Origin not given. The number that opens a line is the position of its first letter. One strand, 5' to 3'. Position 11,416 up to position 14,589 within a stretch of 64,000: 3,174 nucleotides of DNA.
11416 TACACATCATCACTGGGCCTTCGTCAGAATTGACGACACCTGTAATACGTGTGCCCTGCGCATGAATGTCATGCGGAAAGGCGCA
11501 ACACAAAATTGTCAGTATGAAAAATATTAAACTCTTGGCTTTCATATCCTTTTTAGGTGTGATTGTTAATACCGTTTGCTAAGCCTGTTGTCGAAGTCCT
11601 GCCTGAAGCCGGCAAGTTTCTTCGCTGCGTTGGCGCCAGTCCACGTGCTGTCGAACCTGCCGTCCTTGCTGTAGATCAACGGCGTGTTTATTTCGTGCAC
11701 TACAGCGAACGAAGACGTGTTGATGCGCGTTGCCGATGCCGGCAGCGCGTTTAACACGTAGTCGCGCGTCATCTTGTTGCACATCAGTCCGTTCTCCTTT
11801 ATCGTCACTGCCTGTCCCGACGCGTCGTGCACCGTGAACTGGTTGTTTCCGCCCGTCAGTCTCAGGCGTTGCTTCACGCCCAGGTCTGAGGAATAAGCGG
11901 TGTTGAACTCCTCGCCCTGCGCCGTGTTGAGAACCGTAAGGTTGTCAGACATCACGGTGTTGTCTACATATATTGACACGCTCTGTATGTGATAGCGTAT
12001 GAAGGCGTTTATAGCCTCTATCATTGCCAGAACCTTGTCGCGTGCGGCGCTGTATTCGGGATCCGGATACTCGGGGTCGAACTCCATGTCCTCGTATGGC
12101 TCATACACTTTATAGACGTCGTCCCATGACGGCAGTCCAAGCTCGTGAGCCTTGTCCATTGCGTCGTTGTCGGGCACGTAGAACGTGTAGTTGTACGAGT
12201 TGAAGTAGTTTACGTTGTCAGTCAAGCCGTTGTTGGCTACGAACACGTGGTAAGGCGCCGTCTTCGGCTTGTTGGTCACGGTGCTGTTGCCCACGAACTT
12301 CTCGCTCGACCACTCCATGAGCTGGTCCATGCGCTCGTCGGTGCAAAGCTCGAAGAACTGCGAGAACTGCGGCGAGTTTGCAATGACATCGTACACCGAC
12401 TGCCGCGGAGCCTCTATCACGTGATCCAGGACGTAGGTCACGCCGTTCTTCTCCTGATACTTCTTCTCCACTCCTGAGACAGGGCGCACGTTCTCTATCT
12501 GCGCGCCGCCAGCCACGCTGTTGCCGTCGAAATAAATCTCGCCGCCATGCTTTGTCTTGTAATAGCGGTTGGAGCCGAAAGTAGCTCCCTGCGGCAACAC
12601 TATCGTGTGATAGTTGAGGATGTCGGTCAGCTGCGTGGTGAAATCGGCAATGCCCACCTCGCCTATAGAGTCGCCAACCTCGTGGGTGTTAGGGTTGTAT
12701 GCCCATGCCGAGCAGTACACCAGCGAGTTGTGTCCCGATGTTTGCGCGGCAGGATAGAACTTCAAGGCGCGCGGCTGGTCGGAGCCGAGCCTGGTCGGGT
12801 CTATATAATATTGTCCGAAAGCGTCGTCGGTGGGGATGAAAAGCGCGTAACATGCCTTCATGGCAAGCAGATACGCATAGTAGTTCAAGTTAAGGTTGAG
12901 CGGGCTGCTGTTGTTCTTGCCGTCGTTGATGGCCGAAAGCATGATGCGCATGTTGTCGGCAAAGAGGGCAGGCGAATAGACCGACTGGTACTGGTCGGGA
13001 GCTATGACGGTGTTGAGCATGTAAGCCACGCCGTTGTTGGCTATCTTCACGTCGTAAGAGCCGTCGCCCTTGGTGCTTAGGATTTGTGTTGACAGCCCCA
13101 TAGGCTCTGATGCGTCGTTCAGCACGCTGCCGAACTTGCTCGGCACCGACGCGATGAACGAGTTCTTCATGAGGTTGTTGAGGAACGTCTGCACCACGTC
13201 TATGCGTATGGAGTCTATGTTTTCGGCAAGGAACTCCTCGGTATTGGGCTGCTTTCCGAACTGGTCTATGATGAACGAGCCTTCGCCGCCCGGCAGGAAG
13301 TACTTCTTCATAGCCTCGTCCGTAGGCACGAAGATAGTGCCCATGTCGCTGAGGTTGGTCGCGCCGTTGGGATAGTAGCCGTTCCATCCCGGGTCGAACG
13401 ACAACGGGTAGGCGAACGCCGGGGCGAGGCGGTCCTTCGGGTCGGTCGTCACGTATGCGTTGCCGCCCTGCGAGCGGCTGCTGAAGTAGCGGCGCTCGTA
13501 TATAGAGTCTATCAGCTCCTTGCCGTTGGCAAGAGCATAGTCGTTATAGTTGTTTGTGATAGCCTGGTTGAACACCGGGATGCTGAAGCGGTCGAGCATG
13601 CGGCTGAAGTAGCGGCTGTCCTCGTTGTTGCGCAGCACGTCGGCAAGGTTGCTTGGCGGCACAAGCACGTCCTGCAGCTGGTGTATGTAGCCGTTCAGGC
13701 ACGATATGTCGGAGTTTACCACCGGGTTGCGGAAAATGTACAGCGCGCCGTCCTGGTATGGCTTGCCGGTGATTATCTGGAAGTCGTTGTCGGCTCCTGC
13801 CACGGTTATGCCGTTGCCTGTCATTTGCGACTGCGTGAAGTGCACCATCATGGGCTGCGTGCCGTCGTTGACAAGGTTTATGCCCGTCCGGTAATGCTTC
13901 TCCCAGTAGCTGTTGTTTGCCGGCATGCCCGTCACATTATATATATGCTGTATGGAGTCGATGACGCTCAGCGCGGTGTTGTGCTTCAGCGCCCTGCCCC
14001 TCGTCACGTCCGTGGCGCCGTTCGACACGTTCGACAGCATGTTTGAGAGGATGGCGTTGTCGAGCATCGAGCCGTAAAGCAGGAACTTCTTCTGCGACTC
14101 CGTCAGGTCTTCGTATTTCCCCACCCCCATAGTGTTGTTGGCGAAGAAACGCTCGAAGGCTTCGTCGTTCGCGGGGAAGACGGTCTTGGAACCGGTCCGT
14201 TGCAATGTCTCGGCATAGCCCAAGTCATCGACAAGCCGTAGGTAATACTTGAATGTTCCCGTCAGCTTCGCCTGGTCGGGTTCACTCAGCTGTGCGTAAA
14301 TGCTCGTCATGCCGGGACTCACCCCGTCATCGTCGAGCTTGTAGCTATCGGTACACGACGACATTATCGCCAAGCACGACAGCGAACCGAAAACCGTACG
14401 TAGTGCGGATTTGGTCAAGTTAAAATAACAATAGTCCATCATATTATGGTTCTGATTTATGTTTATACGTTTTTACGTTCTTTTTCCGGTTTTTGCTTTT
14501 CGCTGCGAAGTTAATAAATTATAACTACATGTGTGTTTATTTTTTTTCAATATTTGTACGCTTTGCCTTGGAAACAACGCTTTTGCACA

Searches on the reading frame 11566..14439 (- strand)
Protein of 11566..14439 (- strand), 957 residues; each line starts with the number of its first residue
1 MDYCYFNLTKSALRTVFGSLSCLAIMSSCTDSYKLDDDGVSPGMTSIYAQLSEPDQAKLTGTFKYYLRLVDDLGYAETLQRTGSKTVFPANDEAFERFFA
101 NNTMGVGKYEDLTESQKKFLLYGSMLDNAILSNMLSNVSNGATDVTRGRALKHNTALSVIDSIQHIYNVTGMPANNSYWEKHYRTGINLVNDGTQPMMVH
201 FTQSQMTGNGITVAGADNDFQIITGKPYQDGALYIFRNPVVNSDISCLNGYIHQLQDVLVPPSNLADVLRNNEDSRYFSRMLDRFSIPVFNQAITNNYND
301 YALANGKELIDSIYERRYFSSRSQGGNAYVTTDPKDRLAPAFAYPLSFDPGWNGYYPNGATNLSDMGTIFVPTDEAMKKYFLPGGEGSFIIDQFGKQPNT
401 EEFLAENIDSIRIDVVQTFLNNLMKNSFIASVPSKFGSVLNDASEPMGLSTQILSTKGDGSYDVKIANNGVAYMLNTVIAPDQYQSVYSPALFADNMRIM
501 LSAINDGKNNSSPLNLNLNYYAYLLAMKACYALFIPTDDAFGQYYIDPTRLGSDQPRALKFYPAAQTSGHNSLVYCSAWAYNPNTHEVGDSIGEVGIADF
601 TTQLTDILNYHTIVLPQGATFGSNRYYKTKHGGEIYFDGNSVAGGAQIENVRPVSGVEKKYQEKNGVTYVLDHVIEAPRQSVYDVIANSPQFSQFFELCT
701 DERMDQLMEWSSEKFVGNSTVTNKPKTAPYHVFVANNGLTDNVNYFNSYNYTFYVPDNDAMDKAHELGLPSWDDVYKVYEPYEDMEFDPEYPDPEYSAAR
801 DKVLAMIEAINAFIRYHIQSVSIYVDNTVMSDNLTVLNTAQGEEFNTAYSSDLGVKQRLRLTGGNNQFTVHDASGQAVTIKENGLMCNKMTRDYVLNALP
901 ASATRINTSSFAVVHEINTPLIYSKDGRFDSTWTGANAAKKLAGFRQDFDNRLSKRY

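Call 7: search_protein_families(library=pfam, proteins=[window:11566-14439:-], max_evalue=0.00001)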
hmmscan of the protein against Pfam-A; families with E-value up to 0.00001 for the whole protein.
window:11566-14439:- (957 aa): 1 family
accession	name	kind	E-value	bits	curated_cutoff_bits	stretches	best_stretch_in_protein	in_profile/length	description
PF02469.27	Fasciclin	-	1.4e-16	61.2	22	0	63-151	3-86/123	Fasciclin domain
